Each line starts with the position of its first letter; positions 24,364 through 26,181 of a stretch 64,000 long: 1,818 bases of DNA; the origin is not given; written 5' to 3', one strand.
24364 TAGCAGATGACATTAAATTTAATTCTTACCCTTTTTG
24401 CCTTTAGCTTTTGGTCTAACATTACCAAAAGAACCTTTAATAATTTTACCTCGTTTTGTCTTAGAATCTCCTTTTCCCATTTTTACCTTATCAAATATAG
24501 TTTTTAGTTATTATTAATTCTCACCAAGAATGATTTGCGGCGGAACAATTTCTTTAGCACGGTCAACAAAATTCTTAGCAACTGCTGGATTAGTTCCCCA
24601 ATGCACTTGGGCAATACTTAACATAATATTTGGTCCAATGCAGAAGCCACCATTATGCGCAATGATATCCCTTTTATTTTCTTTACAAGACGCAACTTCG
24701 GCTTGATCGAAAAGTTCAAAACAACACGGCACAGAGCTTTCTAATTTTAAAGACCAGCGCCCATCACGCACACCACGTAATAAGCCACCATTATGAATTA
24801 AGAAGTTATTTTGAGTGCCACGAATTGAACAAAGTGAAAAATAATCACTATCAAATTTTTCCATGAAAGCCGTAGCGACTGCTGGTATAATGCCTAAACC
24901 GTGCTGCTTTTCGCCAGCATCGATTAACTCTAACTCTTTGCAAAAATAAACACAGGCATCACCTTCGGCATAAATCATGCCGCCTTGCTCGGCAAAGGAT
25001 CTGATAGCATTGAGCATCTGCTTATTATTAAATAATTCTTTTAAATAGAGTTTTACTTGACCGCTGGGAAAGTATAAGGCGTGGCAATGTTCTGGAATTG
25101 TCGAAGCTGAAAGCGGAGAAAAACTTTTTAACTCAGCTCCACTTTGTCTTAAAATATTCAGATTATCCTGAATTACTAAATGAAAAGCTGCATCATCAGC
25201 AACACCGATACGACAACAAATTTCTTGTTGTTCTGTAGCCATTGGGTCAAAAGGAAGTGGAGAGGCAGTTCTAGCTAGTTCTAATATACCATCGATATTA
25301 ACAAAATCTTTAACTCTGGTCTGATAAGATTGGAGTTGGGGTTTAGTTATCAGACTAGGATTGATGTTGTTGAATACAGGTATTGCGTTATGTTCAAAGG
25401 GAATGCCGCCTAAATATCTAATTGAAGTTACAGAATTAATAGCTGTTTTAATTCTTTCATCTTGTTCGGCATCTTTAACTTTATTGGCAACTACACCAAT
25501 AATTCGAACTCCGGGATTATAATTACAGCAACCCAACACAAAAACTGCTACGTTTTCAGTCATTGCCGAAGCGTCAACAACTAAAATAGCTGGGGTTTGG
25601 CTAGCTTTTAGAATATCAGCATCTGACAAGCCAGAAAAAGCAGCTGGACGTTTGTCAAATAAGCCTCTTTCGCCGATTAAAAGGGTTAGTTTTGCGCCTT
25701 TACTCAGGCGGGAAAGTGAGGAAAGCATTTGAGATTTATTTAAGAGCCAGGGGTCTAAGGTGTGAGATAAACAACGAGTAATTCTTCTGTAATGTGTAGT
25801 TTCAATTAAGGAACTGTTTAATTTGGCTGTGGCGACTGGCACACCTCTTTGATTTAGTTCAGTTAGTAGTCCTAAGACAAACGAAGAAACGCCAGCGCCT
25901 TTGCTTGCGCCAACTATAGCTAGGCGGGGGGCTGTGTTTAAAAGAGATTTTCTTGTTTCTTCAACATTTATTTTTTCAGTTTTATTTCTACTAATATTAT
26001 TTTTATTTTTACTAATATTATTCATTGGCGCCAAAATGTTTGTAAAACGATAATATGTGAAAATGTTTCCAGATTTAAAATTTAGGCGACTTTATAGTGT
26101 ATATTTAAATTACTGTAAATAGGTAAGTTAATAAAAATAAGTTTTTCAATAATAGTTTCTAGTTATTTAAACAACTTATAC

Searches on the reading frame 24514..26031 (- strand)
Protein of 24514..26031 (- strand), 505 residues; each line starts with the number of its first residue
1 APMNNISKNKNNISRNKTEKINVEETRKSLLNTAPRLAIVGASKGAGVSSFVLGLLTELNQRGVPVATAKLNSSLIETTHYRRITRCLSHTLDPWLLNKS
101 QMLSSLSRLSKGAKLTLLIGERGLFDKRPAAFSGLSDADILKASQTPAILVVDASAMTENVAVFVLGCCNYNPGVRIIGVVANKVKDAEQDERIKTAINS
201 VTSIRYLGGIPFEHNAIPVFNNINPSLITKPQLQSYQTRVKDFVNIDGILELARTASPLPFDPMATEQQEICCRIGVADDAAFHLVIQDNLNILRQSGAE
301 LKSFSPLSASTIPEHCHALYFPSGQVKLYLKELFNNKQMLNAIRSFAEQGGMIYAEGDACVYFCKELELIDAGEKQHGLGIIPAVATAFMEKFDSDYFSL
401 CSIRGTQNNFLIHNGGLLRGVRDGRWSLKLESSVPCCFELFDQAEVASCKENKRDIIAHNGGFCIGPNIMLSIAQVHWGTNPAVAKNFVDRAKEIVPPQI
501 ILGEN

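Call 19: search_protein_families(library=pfam, proteins=[window:24514-26031:-], max_evalue=0.0001)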
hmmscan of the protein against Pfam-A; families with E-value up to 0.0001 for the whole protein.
window:24514-26031:- (505 aa): 3 families
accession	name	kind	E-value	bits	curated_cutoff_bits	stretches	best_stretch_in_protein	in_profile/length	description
PF07685.20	GATase_3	-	1.8e-11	44.5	27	1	274-398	1-127/196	CobB/CobQ-like glutamine amidotransferase domain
PF13500.12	AAA_26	-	6e-09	36.5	27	1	131-215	114-193/198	AAA domain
PF01656.29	CbiA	-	4.3e-05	23.9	25.4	1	38-214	2-113/125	CobQ/CobB/MinD/ParA nucleotide binding domain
